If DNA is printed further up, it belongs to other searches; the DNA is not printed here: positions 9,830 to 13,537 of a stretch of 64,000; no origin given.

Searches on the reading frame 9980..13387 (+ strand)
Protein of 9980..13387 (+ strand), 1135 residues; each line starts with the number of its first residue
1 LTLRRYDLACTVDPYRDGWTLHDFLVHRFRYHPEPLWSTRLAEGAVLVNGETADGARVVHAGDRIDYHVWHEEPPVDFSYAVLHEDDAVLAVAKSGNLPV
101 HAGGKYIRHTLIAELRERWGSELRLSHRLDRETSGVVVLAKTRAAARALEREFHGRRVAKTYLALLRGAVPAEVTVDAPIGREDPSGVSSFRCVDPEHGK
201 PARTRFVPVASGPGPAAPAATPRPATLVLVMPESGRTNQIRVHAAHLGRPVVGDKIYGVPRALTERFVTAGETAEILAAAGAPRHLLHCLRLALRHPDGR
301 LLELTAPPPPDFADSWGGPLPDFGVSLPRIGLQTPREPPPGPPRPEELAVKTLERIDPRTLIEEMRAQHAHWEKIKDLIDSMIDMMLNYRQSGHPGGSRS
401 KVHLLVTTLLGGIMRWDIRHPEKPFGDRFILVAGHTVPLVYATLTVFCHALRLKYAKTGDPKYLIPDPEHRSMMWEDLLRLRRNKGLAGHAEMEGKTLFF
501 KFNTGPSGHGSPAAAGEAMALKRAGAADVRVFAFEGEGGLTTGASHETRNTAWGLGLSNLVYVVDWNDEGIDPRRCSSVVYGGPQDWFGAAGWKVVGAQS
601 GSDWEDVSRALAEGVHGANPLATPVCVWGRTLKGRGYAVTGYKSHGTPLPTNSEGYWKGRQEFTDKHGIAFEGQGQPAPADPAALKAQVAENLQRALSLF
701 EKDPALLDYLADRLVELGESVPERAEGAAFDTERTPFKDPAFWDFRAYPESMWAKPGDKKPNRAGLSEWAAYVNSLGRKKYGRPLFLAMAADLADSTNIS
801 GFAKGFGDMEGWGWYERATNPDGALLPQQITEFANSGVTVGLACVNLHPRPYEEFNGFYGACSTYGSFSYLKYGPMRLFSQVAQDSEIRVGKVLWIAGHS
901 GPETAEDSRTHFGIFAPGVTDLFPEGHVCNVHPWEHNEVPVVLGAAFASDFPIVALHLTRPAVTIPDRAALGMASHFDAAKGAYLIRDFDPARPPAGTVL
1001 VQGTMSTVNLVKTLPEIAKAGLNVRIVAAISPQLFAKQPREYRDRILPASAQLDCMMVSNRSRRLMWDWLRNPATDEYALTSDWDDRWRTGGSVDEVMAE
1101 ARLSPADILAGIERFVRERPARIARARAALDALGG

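Call 67: search_protein_families(library=pfam, max_evalue=0.0001, proteins=[window:9980-13387:+])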
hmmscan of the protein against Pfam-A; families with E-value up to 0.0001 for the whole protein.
window:9980-13387:+ (1135 aa): 3 families
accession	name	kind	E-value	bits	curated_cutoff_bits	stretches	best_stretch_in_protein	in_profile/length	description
PF00849.27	PseudoU_synth_2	-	1.4e-25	90.8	26.8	1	89-246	2-152/152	RNA pseudouridylate synthase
PF00456.26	Transketolase_N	-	8.7e-16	58.2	22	1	487-651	95-265/334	Transketolase, thiamine diphosphate binding domain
PF22613.1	Transketolase_C_1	-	2.5e-05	24.9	27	1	982-1062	1-77/113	Transketolase-like TK C-terminal domain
